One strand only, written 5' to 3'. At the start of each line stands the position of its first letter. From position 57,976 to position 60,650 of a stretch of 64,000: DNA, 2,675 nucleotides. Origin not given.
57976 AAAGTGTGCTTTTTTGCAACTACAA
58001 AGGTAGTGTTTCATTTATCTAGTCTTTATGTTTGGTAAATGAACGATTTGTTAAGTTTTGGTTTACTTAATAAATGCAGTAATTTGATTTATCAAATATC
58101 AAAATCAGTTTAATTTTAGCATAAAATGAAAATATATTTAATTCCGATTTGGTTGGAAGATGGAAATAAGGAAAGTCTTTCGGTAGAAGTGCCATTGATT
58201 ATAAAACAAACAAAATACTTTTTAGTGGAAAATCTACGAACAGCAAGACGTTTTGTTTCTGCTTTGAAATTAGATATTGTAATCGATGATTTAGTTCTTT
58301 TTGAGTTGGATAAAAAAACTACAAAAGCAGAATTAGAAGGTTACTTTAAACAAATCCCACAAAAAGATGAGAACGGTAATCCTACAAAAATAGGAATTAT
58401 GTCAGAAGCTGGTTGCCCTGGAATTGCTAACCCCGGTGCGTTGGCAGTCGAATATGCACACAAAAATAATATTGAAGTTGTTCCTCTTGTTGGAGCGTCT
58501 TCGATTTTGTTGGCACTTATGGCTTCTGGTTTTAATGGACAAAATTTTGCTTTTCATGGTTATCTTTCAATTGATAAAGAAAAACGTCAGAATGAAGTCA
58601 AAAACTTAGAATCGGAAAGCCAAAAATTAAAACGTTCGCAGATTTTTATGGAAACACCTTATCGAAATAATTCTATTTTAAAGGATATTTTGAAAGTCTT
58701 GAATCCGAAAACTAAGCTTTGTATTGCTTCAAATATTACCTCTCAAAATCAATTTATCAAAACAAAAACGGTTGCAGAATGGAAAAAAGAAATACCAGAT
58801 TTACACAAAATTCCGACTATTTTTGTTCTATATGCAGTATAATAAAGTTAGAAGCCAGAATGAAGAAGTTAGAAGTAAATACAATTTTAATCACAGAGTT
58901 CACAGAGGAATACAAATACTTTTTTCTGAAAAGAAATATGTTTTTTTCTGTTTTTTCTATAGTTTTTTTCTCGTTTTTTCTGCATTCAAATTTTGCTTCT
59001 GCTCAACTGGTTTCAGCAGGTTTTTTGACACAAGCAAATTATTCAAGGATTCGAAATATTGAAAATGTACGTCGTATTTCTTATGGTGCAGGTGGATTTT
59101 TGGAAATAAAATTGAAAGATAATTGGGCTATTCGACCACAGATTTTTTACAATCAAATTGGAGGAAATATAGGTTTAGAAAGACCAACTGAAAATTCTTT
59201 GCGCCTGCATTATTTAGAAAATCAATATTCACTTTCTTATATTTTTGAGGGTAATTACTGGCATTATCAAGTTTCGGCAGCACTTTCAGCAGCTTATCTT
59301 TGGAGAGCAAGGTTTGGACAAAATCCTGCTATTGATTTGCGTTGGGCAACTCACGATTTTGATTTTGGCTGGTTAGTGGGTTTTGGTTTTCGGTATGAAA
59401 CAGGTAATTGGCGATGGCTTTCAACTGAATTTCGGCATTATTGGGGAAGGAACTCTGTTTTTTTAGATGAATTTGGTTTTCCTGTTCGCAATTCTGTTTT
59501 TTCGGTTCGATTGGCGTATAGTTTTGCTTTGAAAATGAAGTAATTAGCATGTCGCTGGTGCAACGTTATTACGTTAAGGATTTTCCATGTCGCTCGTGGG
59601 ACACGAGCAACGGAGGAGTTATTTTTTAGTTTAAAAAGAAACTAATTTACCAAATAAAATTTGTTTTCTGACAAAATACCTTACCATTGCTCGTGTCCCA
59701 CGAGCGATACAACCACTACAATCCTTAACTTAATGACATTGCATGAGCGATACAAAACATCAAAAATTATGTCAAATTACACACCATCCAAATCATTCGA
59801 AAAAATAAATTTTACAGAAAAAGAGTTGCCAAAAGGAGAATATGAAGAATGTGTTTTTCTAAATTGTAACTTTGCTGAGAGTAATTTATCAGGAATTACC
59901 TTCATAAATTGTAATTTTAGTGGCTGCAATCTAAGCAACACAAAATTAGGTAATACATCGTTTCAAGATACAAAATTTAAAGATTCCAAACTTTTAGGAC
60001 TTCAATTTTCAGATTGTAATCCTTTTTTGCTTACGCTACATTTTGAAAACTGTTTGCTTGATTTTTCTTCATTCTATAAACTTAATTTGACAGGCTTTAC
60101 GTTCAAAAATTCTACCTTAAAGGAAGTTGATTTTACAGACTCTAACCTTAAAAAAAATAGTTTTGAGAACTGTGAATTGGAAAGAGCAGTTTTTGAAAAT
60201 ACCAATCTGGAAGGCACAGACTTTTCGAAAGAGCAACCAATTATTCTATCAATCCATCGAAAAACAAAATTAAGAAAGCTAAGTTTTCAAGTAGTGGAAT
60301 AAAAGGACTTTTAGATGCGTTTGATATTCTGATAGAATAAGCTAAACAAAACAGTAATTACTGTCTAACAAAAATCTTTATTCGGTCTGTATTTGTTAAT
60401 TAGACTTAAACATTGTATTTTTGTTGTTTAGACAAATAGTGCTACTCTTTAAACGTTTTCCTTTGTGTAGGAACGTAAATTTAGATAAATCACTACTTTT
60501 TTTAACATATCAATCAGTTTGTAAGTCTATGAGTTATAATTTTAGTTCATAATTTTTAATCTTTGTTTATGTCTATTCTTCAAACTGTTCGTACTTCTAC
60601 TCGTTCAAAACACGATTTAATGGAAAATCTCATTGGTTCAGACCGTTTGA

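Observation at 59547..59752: MITE-like inverted pair of REP family-2 units between an OM barrel gene and a pentapeptide-repeat gene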

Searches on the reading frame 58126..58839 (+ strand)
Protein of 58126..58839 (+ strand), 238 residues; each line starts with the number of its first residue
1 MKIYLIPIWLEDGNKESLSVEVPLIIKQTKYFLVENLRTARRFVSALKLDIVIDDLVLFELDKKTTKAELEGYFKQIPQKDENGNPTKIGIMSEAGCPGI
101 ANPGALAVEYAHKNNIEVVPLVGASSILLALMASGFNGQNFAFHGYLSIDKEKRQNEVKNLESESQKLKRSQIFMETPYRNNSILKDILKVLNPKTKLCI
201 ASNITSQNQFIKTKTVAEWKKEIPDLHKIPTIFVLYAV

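Call 17: find_encoding_contigs(protein=window:58126-58839:+, flank=10000, max_places=10)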
Protein window:58126-58839:+ (238 aa): no gene with exactly this product is on record in the collection.

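Call 22: find_homologous_proteins(query=window:58126-58839:+, max_evalue=1e-40)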
Query window:58126-58839:+ (238 aa): 7849 proteins with E <= 1e-40 among 8000 candidates; the best 120 are listed.
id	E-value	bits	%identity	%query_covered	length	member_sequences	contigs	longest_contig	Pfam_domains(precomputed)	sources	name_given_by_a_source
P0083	3.0e-151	519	100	100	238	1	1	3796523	PF00590.26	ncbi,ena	-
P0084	2.0e-136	471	89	100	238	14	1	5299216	PF00590.26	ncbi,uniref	ncbi:SAM-dependent methyltransferase [Bernardetia sp. ABR2-2B]|uniref:SAM-dependent methyltransferas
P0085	2.3e-136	471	89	100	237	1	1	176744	PF00590.26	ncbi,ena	-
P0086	3.1e-135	467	88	100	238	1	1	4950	PF00590.26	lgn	-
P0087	4.9e-135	466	88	100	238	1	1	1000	PF00590.26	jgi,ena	-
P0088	5.2e-135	466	87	100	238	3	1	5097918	PF00590.26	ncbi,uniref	ncbi:SAM-dependent methyltransferase [Bernardetia sp. Wsw4-3y2]|uniref:SAM-dependent methyltransfera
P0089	1.2e-134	465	87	100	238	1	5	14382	PF00590.26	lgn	-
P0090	1.4e-134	465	88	100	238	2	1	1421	PF00590.26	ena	-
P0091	4.7e-134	463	87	100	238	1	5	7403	PF00590.26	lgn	-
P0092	2.2e-133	461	87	100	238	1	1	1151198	PF00590.26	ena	-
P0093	2.6e-133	461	86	100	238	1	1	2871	PF00590.26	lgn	-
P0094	2.5e-132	457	85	100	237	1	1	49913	PF00590.26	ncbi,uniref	ncbi:SAM-dependent methyltransferase, partial [Bernardetia sp.]|uniref:SAM-dependent methyltransfera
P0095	1.1e-131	455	86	100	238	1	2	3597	PF00590.26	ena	-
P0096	5.0e-131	453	85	100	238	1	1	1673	PF00590.26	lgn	-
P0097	1.4e-130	452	85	100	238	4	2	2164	-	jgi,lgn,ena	-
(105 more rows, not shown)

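Call 24: find_encoding_contigs(protein=P0084, flank=10000, max_places=4)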
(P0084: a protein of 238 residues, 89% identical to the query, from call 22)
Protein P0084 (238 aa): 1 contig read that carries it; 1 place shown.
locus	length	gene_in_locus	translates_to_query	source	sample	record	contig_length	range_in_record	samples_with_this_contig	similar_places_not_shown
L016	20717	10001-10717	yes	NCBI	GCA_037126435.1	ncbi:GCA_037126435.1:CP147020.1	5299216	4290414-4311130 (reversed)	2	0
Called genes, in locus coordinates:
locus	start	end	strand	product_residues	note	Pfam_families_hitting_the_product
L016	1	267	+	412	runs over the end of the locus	-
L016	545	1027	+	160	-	-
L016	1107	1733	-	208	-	PF08534:Redoxin, PF00578:AhpC-TSA, PF13098:Thioredoxin_2 (weak), PF13905:Thioredoxin_8 (weak)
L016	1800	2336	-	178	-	PF00578:AhpC-TSA, PF08534:Redoxin (weak), PF00085:Thioredoxin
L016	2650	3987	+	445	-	PF02881:SRP54_N, PF06414:Zeta_toxin (faint), PF13191:AAA_16 (weak), PF13401:AAA_22 (weak), PF13604:AAA_30 (faint), PF00448:SRP54, PF01656:CbiA (weak), PF02978:SRP_SPB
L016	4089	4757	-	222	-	-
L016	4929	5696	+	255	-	PF01987:AIM24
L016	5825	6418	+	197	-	PF00849:PseudoU_synth_2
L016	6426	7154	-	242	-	PF01648:ACPS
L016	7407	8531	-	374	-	-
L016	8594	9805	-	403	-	PF02690:Na_Pi_cotrans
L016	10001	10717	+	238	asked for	PF00590:TP_methylase (weak)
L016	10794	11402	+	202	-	PF13568:OMP_b-brl_2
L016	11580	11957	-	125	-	PF00072:Response_reg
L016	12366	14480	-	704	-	PF01807:Zn_ribbon_DnaG, PF08275:DNAG_N, PF01751:Toprim, PF13155:Toprim_2, PF13662:Toprim_4, PF28534:DUF8430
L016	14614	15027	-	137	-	PF00072:Response_reg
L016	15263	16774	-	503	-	PF00512:HisKA (faint), PF02518:HATPase_c, PF14501:HATPase_c_5 (weak)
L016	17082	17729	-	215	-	-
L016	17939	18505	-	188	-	PF01583:APS_kinase, PF13671:AAA_33 (weak)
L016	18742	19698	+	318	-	PF02219:MTHFR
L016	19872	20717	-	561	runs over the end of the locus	PF07837:FTCD_N, PF02971:FTCD, PF04961:FTCD_C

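Call 25: find_encoding_contigs(protein=P0088, flank=10000, max_places=4)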
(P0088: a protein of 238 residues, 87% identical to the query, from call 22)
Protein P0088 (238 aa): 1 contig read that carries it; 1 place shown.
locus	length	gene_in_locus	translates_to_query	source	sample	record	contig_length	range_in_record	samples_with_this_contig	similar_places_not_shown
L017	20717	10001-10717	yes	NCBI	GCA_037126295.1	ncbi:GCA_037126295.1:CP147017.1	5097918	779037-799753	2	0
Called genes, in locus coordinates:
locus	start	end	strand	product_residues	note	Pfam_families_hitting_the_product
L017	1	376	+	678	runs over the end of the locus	PF11954:DUF3471 (faint), PF00144:Beta-lactamase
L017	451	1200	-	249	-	PF14446:Prok-RING_1 (weak), PF06271:RDD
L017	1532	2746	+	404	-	PF03435:Sacchrp_dh_NADP, PF16653:Sacchrp_dh_C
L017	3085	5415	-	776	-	PF01433:Peptidase_M1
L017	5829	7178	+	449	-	PF02113:Peptidase_S13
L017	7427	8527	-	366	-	-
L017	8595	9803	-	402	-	PF02690:Na_Pi_cotrans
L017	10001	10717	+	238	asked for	PF00590:TP_methylase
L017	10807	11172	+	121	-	PF13568:OMP_b-brl_2 (weak)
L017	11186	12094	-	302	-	PF01609:DDE_Tnp_1, PF13612:DDE_Tnp_1_3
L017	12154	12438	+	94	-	-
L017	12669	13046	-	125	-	PF00072:Response_reg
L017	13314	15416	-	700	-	PF01807:Zn_ribbon_DnaG, PF08275:DNAG_N, PF01751:Toprim, PF13155:Toprim_2, PF13662:Toprim_4, PF10410:DnaB_bind (weak), PF28534:DUF8430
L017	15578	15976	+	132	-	-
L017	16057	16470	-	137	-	PF00072:Response_reg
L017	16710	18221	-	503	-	PF00512:HisKA (faint), PF02518:HATPase_c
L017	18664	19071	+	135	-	-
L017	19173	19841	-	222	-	-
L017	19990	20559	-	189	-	PF01583:APS_kinase, PF13671:AAA_33 (weak)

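Call 26: find_encoding_contigs(protein=P0085, flank=10000, max_places=4)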
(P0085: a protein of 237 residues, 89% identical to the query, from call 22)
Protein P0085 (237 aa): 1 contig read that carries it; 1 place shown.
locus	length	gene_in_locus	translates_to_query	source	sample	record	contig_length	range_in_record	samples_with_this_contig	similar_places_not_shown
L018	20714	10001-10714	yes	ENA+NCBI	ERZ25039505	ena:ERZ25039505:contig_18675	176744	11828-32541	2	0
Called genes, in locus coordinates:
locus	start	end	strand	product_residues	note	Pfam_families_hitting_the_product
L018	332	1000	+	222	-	-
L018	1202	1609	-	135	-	-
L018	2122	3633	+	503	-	PF14501:HATPase_c_5 (faint), PF02518:HATPase_c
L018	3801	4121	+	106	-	PF00072:Response_reg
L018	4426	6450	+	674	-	PF01807:Zn_ribbon_DnaG, PF08275:DNAG_N, PF01751:Toprim, PF13662:Toprim_4, PF13155:Toprim_2, PF10410:DnaB_bind (weak), PF28534:DUF8430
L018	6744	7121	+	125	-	PF00072:Response_reg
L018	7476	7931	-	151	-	-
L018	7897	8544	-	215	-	-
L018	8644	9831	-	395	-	PF02690:Na_Pi_cotrans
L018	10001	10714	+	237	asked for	PF00590:TP_methylase (weak)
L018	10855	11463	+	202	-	PF13505:OMP_b-brl (weak), PF13568:OMP_b-brl_2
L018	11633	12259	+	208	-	PF01126:Heme_oxygenase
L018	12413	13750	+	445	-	PF08446:PAS_2, PF01590:GAF, PF00360:PHY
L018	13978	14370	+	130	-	PF00512:HisKA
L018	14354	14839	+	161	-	PF02518:HATPase_c, PF14501:HATPase_c_5 (weak)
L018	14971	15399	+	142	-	PF00072:Response_reg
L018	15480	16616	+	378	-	PF00072:Response_reg, PF02518:HATPase_c, PF14501:HATPase_c_5 (weak)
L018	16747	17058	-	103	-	PF00085:Thioredoxin, PF13098:Thioredoxin_2, PF13899:Thioredoxin_7 (weak), PF00578:AhpC-TSA (weak), PF08534:Redoxin (weak), PF13728:TraF (weak), PF13905:Thioredoxin_8 (weak)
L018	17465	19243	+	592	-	PF00595:PDZ (weak), PF13180:PDZ_2, PF17820:PDZ_6, PF03572:Peptidase_S41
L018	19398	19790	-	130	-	PF04379:DUF525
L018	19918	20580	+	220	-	PF03167:UDG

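Call 30: find_encoding_contigs(protein=P0092, flank=10000, max_places=3)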
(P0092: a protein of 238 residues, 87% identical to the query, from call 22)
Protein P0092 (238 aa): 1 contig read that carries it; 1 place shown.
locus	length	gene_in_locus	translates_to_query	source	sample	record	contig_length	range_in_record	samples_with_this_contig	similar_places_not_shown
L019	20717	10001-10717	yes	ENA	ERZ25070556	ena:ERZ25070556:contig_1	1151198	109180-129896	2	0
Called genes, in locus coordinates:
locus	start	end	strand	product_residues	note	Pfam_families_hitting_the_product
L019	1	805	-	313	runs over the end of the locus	-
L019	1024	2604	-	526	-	PF14516:AAA_35 (weak)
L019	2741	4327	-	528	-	-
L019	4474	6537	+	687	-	PF01807:Zn_ribbon_DnaG, PF08275:DNAG_N, PF01751:Toprim, PF13155:Toprim_2, PF13662:Toprim_4, PF10410:DnaB_bind (weak), PF28534:DUF8430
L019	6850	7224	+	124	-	PF00072:Response_reg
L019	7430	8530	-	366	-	-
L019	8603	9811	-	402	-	PF02690:Na_Pi_cotrans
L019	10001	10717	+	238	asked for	PF00590:TP_methylase (weak)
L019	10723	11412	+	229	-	PF13505:OMP_b-brl (weak), PF13568:OMP_b-brl_2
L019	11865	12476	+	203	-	PF01126:Heme_oxygenase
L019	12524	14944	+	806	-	PF08446:PAS_2, PF01590:GAF, PF00360:PHY, PF00512:HisKA, PF02518:HATPase_c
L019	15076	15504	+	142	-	PF00072:Response_reg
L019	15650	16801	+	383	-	PF00072:Response_reg, PF02518:HATPase_c, PF14501:HATPase_c_5 (weak)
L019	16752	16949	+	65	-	-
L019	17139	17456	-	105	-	PF00085:Thioredoxin, PF13098:Thioredoxin_2, PF00578:AhpC-TSA (weak), PF13899:Thioredoxin_7 (weak), PF08534:Redoxin (weak), PF13728:TraF (weak), PF13905:Thioredoxin_8 (weak)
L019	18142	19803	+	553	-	PF22694:CtpB_N-like (faint), PF00595:PDZ (weak), PF13180:PDZ_2, PF17820:PDZ_6 (weak), PF03572:Peptidase_S41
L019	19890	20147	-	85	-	PF13565:HTH_32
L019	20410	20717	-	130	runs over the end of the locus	PF04379:DUF525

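Call 31: find_encoding_contigs(protein=P0094, flank=10000, max_places=3)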
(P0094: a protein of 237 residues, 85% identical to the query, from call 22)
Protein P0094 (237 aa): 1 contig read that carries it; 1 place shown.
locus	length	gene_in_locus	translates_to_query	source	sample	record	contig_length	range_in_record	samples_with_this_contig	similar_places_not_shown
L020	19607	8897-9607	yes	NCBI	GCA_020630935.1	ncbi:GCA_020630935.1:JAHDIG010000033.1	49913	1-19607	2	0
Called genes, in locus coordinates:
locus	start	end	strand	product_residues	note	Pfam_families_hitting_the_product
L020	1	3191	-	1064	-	PF17517:IgGFc_binding, PF24312:Ig-like_POM152 (faint)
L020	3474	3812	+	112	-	-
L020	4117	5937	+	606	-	PF00575:S1, PF00575:S1, PF23459:S1_RRP5 (weak), PF00575:S1, PF23459:S1_RRP5 (weak), PF00575:S1, PF23459:S1_RRP5 (weak), PF00575:S1, +2 more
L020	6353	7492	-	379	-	-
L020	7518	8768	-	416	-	PF02690:Na_Pi_cotrans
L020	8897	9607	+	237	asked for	PF00590:TP_methylase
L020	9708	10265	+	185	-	PF13568:OMP_b-brl_2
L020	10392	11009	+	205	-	PF01126:Heme_oxygenase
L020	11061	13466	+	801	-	PF08446:PAS_2, PF01590:GAF, PF00360:PHY, PF00512:HisKA, PF02518:HATPase_c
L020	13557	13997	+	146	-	PF00072:Response_reg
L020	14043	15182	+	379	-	PF00072:Response_reg, PF02518:HATPase_c, PF14501:HATPase_c_5 (weak)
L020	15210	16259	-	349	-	PF00561:Abhydrolase_1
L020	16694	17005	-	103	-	PF00085:Thioredoxin, PF00578:AhpC-TSA (weak), PF13098:Thioredoxin_2, PF08534:Redoxin (weak), PF13899:Thioredoxin_7 (weak), PF13728:TraF (weak), PF13905:Thioredoxin_8 (weak)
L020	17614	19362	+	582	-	PF22694:CtpB_N-like (weak), PF00595:PDZ (faint), PF13180:PDZ_2, PF17820:PDZ_6, PF03572:Peptidase_S41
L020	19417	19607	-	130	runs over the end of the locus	PF04379:DUF525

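Call 32: find_encoding_contigs(protein=P0089, flank=10000, max_places=5)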
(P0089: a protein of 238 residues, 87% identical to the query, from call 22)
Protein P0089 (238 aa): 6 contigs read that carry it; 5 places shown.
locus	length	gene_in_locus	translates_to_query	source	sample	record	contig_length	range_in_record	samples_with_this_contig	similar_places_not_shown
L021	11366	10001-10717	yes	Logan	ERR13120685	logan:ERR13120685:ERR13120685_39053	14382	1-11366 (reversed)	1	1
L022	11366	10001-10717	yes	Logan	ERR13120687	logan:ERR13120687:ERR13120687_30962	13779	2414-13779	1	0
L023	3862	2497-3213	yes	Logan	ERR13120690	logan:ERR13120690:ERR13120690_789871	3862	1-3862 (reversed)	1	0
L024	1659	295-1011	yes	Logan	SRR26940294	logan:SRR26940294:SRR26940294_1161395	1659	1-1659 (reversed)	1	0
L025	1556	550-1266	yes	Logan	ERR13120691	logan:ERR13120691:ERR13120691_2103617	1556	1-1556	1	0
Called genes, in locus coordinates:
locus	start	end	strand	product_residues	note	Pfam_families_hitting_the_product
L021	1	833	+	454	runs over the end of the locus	PF05896:NQRA_N, PF24836:NQRA_2nd, PF11973:NQRA_SLBB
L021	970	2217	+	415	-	PF03116:NQR2_RnfD_RnfE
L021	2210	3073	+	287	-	PF04205:FMN_bind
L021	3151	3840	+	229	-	PF02508:Rnf-Nqr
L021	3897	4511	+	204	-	PF02508:Rnf-Nqr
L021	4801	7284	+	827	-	-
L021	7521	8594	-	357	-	-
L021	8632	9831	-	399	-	PF02690:Na_Pi_cotrans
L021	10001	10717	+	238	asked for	PF00590:TP_methylase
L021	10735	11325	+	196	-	PF13568:OMP_b-brl_2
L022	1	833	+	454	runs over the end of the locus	PF05896:NQRA_N, PF24836:NQRA_2nd, PF11973:NQRA_SLBB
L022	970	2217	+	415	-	PF03116:NQR2_RnfD_RnfE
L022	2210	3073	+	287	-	PF04205:FMN_bind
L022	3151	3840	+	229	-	PF02508:Rnf-Nqr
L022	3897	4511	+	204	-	PF02508:Rnf-Nqr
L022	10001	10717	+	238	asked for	PF00590:TP_methylase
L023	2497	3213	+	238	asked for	PF00590:TP_methylase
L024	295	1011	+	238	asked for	PF00590:TP_methylase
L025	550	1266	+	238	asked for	PF00590:TP_methylase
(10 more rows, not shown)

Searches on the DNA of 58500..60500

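Call 8: search_rna_families(source=window, start=58500, end=60500, threshold=evalue, max_evalue=1)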
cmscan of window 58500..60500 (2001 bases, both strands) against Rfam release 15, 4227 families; matches with E-value up to 1: 11.
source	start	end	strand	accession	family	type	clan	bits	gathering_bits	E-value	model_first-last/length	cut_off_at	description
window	59557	59744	+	RF04139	MIR841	Gene; miRNA;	-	49.2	200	1.4e-08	1-212/212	no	MIR841 microRNA precursor family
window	59553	59749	-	RF04133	MIR2646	Gene; miRNA;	-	46.5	245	2.8e-08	1-256/256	no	MIR2646 microRNA precursor family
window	59558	59744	+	RF04133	MIR2646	Gene; miRNA;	-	40.9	245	7.4e-07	1-256/256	no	MIR2646 microRNA precursor family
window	59568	59734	-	RF04088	MIR812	Gene; miRNA;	-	39.8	80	0.0087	1-205/205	no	MIR812 microRNA precursor family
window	59569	59733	-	RF04205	MIR2606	Gene; miRNA;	-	37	139.7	0.0021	1-165/165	no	MIR2606 microRNA precursor family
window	59590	59707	-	RF04128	MIR8562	Gene; miRNA;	-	31.1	211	0.0029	1-242/242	no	MIR8562 microRNA precursor family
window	59578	59709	-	RF00766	mir-335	Gene; miRNA;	-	25.9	64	0.0064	1-92/92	no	mir-335 microRNA precursor family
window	59575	59727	+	RF04199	MIR6027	Gene; miRNA;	-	25.5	95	0.013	1-159/159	no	MIR6027 microRNA precursor family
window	58867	58931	-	RF01566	DdR16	Gene; snRNA; snoRNA; CD-box;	-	23.4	70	0.66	1-78/78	no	Dictyostelium snoRNA DdR16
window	59576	59718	-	RF04199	MIR6027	Gene; miRNA;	-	23.3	95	0.049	1-159/159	no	MIR6027 microRNA precursor family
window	59585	59713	+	RF04097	MIR2630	Gene; miRNA;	-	18.7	144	0.96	1-229/229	no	MIR2630 microRNA precursor family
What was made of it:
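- On Any Rfam RNA family: The only matches are miRNA-precursor models far below gathering score (49 bits against 200), which reflects a generic long hairpin (call 8).
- No Rfam family reaches threshold; the only matches are generic sub-threshold miRNA-precursor hits to a long hairpin (call 8).
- Tried and rejected: Rfam gave only generic long-hairpin hits (call 8).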

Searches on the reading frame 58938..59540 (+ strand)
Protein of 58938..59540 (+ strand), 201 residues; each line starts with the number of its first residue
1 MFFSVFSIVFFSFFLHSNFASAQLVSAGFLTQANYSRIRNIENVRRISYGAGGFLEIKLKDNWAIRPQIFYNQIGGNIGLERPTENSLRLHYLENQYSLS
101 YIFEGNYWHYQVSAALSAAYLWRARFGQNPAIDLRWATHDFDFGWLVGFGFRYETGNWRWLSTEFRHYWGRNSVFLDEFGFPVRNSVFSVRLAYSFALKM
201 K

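Call 89: search_protein_families(library=pfam, proteins=[window:58938-59540:+], max_evalue=0.01)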
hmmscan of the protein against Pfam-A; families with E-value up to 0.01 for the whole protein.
window:58938-59540:+ (201 aa): 2 families
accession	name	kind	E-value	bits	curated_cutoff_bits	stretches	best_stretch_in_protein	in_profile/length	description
PF13568.12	OMP_b-brl_2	-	8.4e-10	39.4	27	1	38-175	29-174/175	Outer membrane protein beta-barrel domain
PF13505.12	OMP_b-brl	-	7.5e-05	23.4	28.7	1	30-196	23-175/175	Outer membrane protein beta-barrel domain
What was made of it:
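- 58938..59543 (+): Upstream gene: OMP_b-brl_2 outer-membrane beta-barrel protein. The likely start is M74 of the long ORF, which begins a signal peptide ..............; the stop TAA is at 59541-59543. Pfam PF13568, E 8.4e-10 (call 89).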

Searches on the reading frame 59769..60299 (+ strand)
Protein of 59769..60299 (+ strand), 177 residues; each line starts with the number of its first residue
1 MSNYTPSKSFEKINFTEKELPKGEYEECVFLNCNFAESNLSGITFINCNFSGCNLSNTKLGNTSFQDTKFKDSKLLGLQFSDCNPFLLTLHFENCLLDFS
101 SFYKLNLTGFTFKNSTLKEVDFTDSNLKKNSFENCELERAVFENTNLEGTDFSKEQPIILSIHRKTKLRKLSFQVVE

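Call 13: find_encoding_contigs(protein=window:59769-60299:+, flank=10000, max_places=10)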
Protein seq(177 aa) (177 aa): no gene with exactly this product is on record in the collection.

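Call 21: find_homologous_proteins(query=window:59769-60299:+, max_evalue=1e-20)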
Query seq(177 aa) (177 aa): 82 proteins with E <= 1e-20 among 172 candidates.
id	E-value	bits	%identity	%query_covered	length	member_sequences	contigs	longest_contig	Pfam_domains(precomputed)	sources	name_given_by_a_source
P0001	1.4e-48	183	59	84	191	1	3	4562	PF13576.13,PF13599.14,PF00805.29,PF23894.3,PF25296.2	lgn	-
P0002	5.7e-48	181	56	84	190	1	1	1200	PF13576.13,PF13599.14,PF00805.29,PF23894.3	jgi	jgi:uncharacterized protein YjbI with pentapeptide repeats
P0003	3.3e-46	175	57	84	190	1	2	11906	PF13576.13,PF13599.14,PF00805.29,PF23894.3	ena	-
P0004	1.9e-45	173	56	85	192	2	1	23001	PF13576.13,PF13599.14,PF00805.29,PF23894.3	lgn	-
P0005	2.0e-45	173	57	85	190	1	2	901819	PF13576.13,PF13599.14,PF00805.29,PF23894.3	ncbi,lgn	ncbi:MAG: pentapeptide repeat-containing protein [Bacteroidota bacterium]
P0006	3.3e-45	172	51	85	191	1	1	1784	PF13576.13,PF13599.14,PF00805.29,PF23894.3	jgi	-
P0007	4.1e-45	172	55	85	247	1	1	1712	PF13576.13,PF13599.14,PF00805.29,PF23894.3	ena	-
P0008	6.6e-45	171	50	96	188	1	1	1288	PF13576.13,PF13599.14,PF00805.29,PF23894.3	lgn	-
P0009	8.5e-45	171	57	82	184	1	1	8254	PF13576.13,PF13599.14,PF00805.29,PF23894.3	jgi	jgi:fluoroquinolone resistance protein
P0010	1.6e-44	170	51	86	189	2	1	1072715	PF13576.13,PF13599.14,PF00805.29,PF23894.3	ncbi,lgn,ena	-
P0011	2.5e-44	169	55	84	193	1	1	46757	PF13576.13,PF13599.14,PF00805.29,PF23894.3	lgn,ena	-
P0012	2.9e-44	169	51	85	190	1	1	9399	PF13576.13,PF13599.14,PF00805.29,PF23894.3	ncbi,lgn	-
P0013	1.1e-43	167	54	84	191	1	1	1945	PF13576.13,PF13599.14,PF00805.29,PF23894.3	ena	-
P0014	1.3e-43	167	54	84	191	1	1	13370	PF13576.13,PF13599.14,PF00805.29,PF23894.3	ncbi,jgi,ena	ncbi:MAG TPA: pentapeptide repeat-containing protein [Segetibacter sp.]|jgi:uncharacterized protein 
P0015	3.3e-43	165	53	89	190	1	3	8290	PF13576.13,PF13599.14,PF00805.29,PF23894.3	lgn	-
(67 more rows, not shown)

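Call 89: search_protein_families(library=pfam, proteins=[window:59769-60224:+], max_evalue=0.01)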
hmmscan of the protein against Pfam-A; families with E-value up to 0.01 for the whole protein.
window:59769-60224:+ (152 aa): 4 families
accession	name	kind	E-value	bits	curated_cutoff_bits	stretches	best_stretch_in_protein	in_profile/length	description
PF13599.13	Pentapeptide_4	-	2.8e-23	82.2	38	2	26-84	4-62/78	Pentapeptide repeat region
PF00805.28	Pentapeptide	-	3e-18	65.5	20.2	3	48-84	1-37/40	Pentapeptide repeats (8 copies)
PF13576.12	Pentapeptide_3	-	1.8e-12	47.7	27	2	26-68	2-47/48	Pentapeptide repeats (9 copies)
PF23894.2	LD_SV2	-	5.2e-11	43.2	29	2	9-73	26-90/92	SV2A/B/C luminal domain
